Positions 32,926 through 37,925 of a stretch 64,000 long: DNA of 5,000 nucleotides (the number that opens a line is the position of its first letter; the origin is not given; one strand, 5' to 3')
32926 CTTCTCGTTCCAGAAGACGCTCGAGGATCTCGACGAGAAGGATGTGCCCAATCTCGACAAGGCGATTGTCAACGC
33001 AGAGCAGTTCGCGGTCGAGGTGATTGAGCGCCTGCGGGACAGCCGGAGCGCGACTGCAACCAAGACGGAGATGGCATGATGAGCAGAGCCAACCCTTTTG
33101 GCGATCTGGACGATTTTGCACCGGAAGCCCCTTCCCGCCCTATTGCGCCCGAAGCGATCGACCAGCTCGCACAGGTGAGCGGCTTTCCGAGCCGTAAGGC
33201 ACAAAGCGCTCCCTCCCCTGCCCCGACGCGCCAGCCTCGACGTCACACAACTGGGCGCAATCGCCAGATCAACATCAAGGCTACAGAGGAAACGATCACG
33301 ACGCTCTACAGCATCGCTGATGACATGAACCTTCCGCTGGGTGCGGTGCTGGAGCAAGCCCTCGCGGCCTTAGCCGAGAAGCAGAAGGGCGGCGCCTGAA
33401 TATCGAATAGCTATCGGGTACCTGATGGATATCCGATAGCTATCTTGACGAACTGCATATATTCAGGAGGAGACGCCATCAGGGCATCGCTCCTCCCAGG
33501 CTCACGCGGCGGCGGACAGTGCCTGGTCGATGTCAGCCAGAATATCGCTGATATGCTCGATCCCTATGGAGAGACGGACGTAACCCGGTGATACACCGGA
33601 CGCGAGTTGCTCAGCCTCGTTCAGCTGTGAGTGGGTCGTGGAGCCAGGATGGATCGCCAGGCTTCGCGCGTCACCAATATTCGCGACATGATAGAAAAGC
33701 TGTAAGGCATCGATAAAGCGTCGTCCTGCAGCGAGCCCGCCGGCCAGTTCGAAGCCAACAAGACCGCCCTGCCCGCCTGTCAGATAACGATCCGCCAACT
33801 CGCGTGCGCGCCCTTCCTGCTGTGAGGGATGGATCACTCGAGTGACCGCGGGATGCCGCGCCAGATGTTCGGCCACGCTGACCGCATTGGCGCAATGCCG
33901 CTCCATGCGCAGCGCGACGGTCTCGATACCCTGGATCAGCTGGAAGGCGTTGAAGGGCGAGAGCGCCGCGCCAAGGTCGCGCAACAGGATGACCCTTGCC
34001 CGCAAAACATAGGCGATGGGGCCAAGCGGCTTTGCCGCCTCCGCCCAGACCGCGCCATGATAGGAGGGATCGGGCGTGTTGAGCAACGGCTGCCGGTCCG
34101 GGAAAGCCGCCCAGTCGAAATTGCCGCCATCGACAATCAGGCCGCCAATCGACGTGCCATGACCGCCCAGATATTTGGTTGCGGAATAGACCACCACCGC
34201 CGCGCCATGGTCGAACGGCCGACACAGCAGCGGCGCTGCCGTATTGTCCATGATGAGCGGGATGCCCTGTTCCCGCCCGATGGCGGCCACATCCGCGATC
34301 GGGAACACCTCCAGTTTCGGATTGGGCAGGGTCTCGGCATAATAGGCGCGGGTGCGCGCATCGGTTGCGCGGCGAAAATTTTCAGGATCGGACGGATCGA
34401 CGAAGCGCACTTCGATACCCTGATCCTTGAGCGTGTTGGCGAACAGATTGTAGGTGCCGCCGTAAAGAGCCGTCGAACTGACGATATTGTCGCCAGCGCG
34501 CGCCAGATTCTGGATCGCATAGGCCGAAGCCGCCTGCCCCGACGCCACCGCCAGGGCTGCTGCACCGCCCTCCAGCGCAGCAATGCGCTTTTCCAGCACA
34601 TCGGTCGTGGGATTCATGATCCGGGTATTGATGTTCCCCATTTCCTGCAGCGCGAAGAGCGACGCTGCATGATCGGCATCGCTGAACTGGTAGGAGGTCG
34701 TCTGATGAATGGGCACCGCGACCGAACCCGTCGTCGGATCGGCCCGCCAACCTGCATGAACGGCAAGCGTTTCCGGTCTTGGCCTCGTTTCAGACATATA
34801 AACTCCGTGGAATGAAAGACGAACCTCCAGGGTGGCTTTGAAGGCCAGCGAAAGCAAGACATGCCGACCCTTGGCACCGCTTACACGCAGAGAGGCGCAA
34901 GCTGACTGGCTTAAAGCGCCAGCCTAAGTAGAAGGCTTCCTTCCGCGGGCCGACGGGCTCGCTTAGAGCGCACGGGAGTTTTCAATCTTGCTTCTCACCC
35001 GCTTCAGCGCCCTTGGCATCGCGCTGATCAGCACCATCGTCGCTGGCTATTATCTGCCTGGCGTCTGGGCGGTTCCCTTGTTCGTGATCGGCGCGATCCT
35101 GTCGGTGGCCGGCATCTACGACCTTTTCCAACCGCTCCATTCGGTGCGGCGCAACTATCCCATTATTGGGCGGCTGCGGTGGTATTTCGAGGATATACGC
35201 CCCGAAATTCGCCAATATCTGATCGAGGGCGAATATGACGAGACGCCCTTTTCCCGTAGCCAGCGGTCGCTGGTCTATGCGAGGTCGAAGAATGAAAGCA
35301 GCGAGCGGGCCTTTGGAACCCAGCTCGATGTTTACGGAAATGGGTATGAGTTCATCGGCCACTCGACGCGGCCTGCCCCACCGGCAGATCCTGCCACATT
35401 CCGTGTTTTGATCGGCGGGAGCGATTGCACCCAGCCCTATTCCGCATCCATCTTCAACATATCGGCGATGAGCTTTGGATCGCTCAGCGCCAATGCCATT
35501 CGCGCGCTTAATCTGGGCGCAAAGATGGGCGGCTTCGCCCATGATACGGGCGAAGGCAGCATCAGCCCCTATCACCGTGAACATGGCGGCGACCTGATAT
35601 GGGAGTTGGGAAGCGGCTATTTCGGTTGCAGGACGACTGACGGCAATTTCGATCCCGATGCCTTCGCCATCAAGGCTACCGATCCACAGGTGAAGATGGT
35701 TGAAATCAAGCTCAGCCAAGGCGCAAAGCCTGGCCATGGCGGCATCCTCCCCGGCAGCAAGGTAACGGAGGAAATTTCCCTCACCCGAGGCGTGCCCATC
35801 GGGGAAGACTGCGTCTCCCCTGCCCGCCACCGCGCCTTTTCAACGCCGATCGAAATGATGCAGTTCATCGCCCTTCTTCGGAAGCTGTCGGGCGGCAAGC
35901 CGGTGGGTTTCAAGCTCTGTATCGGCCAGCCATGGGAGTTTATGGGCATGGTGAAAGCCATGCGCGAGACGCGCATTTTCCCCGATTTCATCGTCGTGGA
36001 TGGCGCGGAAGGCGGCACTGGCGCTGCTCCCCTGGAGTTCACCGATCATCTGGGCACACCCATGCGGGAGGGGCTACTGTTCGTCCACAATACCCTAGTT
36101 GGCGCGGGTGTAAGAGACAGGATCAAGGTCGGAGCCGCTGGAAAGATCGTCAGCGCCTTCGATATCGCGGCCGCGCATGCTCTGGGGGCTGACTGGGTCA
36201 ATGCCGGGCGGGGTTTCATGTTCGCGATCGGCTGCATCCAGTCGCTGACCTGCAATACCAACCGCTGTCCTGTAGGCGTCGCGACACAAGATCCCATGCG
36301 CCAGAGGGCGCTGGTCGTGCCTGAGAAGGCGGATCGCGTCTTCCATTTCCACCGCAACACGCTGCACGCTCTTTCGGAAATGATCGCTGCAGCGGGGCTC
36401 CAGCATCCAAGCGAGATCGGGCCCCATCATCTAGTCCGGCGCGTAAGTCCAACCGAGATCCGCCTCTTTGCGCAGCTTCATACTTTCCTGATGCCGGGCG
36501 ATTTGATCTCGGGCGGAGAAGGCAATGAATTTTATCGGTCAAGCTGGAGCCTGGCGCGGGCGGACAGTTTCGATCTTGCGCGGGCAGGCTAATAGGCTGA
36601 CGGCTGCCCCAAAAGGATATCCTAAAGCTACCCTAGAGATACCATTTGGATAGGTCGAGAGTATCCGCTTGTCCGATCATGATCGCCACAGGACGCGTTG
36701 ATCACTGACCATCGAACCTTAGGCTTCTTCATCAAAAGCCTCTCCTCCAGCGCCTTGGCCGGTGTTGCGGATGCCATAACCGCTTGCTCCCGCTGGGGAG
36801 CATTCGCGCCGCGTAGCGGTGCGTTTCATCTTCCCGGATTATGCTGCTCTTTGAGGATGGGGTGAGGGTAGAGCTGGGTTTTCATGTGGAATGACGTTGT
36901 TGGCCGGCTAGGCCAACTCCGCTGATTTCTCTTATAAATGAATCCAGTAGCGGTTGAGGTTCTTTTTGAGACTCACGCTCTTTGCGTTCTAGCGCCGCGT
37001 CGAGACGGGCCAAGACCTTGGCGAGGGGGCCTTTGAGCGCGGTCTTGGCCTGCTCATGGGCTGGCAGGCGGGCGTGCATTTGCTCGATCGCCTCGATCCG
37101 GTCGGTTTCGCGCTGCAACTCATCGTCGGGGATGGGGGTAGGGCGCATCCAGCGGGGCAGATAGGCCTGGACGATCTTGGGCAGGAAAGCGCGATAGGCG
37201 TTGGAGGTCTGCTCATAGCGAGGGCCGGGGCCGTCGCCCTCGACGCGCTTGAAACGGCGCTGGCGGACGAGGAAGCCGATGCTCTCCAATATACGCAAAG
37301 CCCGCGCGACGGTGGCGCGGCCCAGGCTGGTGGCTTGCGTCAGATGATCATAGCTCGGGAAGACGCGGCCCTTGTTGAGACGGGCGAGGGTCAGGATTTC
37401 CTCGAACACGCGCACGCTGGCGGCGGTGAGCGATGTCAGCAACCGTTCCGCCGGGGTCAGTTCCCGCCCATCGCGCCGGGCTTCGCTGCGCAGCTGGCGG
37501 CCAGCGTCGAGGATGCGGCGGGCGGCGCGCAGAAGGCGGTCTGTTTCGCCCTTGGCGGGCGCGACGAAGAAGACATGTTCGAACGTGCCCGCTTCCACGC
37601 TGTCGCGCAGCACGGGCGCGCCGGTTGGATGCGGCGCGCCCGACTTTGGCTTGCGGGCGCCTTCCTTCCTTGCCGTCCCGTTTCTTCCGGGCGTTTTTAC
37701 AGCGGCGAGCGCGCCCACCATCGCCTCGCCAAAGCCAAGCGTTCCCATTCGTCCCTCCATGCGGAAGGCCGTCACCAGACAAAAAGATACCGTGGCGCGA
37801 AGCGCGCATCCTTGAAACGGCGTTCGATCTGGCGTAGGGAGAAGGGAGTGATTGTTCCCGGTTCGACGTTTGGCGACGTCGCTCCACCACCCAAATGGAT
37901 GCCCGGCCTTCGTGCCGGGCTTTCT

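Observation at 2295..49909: A ~28-bp AT-rich composite motif recurs at seven intergenic junctions and divides the plasmid into cassettes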

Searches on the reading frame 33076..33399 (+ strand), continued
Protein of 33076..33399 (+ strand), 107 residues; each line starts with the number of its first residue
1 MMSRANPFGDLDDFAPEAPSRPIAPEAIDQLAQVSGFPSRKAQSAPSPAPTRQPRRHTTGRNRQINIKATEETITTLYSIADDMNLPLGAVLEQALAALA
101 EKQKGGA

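Call 80: search_protein_families(library=pfam, proteins=[L011:3282-4136:+, L011:3267-3959:-, L005:10404-10673:-, L012:14136-14369:-, L012:13708-14136:-], max_evalue=0.01)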
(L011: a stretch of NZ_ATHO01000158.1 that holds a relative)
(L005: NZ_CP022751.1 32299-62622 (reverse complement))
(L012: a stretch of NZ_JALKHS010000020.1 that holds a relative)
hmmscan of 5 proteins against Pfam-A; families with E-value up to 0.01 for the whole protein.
L011:3282-4136:+ (284 aa): 0 families

L011:3267-3959:- (230 aa): 1 family
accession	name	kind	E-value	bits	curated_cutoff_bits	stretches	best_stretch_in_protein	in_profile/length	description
PF03797.25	Autotransporter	-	3.7e-24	86.3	26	1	9-201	54-254/255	Autotransporter beta-domain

L005:10404-10673:- (89 aa): 0 families

L012:14136-14369:- (77 aa): 1 family
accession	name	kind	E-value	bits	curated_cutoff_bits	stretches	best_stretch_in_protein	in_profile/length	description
PF04014.23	MazE_antitoxin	-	1.2e-13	51.2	24.7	1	3-42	1-40/48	Antidote-toxin recognition MazE, bacterial antitoxin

L012:13708-14136:- (142 aa): 2 families
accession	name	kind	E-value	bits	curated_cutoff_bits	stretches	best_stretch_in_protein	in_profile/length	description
PF01850.27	PIN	-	2.1e-14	54.6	23.6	1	4-114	1-111/120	PIN domain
PF13470.12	PIN_3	-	0.00037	21.7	27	1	3-114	1-113/115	PIN domain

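Call 84: list_cluster_members(proteins=[window:33076-33396:+, window:32384-33076:+, window:1199-2272:+])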
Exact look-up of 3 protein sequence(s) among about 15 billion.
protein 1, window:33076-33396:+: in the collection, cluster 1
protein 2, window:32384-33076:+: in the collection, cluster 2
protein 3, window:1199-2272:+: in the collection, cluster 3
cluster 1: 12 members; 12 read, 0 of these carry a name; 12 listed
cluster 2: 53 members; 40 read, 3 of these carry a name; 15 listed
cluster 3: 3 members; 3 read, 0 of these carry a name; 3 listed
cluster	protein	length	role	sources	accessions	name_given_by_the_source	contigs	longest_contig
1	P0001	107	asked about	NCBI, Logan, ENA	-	-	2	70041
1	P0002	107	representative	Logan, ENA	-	-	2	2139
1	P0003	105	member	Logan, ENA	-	-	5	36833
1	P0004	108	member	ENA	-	-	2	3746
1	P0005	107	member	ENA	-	-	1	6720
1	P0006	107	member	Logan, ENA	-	-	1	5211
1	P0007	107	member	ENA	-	-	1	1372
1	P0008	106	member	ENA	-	-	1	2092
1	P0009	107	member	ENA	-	-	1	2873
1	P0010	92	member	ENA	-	-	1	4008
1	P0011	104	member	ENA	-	-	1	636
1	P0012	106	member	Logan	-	-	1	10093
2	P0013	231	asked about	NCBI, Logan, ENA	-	-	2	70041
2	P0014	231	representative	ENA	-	-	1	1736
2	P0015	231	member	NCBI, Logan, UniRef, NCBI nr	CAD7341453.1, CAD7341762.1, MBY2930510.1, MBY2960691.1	ParA family protein [Sphingomonadales bacterium 56] | ParA family protein n=1 Tax=unclassified Sphingobium TaxID=2611147 RepID=UPI0019181D5B | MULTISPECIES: ParA family protein [unclassified Sphingobium]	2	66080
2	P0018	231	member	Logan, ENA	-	-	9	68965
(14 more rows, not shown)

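Call 88: find_encoding_contigs(protein=P0018, flank=10000, max_places=6)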
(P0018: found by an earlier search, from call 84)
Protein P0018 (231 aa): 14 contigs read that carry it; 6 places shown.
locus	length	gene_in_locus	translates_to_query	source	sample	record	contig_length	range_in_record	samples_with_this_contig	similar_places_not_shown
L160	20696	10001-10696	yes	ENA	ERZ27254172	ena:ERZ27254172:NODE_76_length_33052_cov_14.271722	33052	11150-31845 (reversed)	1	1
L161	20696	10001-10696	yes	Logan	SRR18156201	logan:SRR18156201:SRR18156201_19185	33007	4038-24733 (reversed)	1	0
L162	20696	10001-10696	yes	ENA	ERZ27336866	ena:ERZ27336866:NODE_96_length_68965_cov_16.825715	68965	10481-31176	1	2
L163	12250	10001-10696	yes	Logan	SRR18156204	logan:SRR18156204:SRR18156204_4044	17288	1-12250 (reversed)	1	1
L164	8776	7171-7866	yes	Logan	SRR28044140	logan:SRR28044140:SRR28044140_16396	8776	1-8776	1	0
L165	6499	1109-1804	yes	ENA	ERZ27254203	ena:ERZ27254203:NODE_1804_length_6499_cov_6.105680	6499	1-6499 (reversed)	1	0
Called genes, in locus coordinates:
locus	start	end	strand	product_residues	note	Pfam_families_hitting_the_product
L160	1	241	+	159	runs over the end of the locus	PF13276:HTH_21, PF00665:rve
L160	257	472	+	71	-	PF13683:rve_3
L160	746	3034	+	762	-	PF00535:Glycos_transf_2, PF13641:Glyco_tranf_2_3 (weak)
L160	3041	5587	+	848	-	PF13692:Glyco_trans_1_4 (weak)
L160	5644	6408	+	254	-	-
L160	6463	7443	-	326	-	PF05721:PhyH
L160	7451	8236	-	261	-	PF18922:DUF5672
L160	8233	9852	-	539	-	PF00535:Glycos_transf_2, PF10111:Glyco_tranf_2_2 (weak), PF13641:Glyco_tranf_2_3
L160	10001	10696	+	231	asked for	PF01656:CbiA, PF02374:ArsA_ATPase (weak), PF07015:VirC1, PF09140:MipZ (faint), PF10609:ParA (faint), PF13614:AAA_31 (weak)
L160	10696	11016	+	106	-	PF01402:RHH_1 (faint)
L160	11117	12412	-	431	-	PF01053:Cys_Met_Meta_PP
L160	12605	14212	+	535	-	PF01645:Glu_synthase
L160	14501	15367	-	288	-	PF13730:HTH_36 (weak)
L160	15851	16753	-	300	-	PF10134:RPA, PF01051:Rep3_N (weak)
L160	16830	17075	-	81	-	-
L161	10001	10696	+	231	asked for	PF01656:CbiA, PF02374:ArsA_ATPase (weak), PF07015:VirC1, PF09140:MipZ (faint), PF10609:ParA (faint), PF13614:AAA_31 (weak)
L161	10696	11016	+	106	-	PF01402:RHH_1 (faint)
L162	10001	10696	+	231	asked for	PF01656:CbiA, PF02374:ArsA_ATPase (weak), PF07015:VirC1, PF09140:MipZ (faint), PF10609:ParA (faint), PF13614:AAA_31 (weak)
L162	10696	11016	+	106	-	PF01402:RHH_1 (faint)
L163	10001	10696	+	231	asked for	PF01656:CbiA, PF02374:ArsA_ATPase (weak), PF07015:VirC1, PF09140:MipZ (faint), PF10609:ParA (faint), PF13614:AAA_31 (weak)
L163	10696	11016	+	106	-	PF01402:RHH_1 (faint)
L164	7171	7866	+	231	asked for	PF01656:CbiA, PF02374:ArsA_ATPase (weak), PF07015:VirC1, PF09140:MipZ (faint), PF10609:ParA (faint), PF13614:AAA_31 (weak)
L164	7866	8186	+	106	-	PF01402:RHH_1 (faint)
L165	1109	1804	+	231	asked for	PF01656:CbiA, PF02374:ArsA_ATPase (weak), PF07015:VirC1, PF09140:MipZ (faint), PF10609:ParA (faint), PF13614:AAA_31 (weak)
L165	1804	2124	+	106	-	PF01402:RHH_1 (faint)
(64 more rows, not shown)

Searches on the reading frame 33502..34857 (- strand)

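Call 7: search_protein_families(library=pfam, proteins=[window:33502-34857:-])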
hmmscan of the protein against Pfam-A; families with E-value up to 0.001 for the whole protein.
window:33502-34857:- (451 aa): 1 family
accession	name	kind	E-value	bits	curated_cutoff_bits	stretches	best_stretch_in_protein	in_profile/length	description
PF01053.26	Cys_Met_Meta_PP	-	1.5e-118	396.2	27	1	29-447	1-380/381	Cys/Met metabolism PLP-dependent enzyme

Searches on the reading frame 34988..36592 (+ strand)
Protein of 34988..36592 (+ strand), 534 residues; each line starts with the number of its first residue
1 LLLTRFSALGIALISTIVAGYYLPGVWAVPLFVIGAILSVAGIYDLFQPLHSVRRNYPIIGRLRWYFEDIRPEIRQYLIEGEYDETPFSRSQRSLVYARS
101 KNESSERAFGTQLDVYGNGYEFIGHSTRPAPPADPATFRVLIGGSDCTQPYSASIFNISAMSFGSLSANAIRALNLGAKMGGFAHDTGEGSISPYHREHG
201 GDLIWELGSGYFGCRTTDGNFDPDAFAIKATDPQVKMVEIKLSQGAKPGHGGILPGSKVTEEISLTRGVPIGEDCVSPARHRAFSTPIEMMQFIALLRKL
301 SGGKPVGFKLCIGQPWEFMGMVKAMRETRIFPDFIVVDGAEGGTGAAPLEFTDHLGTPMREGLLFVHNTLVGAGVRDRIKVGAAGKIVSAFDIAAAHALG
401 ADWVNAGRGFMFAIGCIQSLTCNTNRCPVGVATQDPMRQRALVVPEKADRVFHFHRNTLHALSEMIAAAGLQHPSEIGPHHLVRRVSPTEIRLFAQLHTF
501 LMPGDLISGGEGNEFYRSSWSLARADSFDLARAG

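Call 7: search_protein_families(library=pfam, proteins=[window:34988-36592:+])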
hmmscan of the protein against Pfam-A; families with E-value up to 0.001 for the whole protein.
window:34988-36592:+ (534 aa): 1 family
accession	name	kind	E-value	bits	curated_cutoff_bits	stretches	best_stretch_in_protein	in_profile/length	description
PF01645.23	Glu_synthase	-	7.7e-82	275.8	20.4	1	155-471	68-368/369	Conserved region in glutamate synthase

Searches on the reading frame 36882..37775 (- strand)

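Call 7: search_protein_families(library=pfam, proteins=[window:36882-37775:-])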
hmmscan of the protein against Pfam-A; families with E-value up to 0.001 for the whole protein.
window:36882-37775:- (297 aa): 2 families
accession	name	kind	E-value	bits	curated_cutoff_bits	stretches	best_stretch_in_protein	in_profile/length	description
PF13730.12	HTH_36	-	3.2e-06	27.3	25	1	127-169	11-55/55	Helix-turn-helix domain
PF00392.27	GntR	-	0.0002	21.4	27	1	131-174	16-59/64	Bacterial regulatory proteins, gntR family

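Call 18: search_protein_families(library=ncbifam, proteins=[window:36882-37775:-], max_evalue=0.01)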
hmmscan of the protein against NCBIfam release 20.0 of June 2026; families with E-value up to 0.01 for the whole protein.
window:36882-37775:- (297 aa): 4 families
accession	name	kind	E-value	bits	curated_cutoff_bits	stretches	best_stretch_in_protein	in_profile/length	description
TIGR02018.2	his_ut_repres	equivalog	0.0002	20.8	220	1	132-174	16-58/226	histidine utilization transcriptional repressor HutC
NF040939.2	trans_reg_lrs14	equivalog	0.0018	18.3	90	1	128-201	25-95/103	Lrs14 family HTH-type transcriptional regulator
NF053606.1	Sta1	subfamily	0.0028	17.7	80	1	130-196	26-88/100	Sta1 family transcriptional regulator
NF052441.1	TransRegRv0792c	equivalog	0.0049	16.1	400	1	130-173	31-74/260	Rv0792c family HTH-type transcriptional regulator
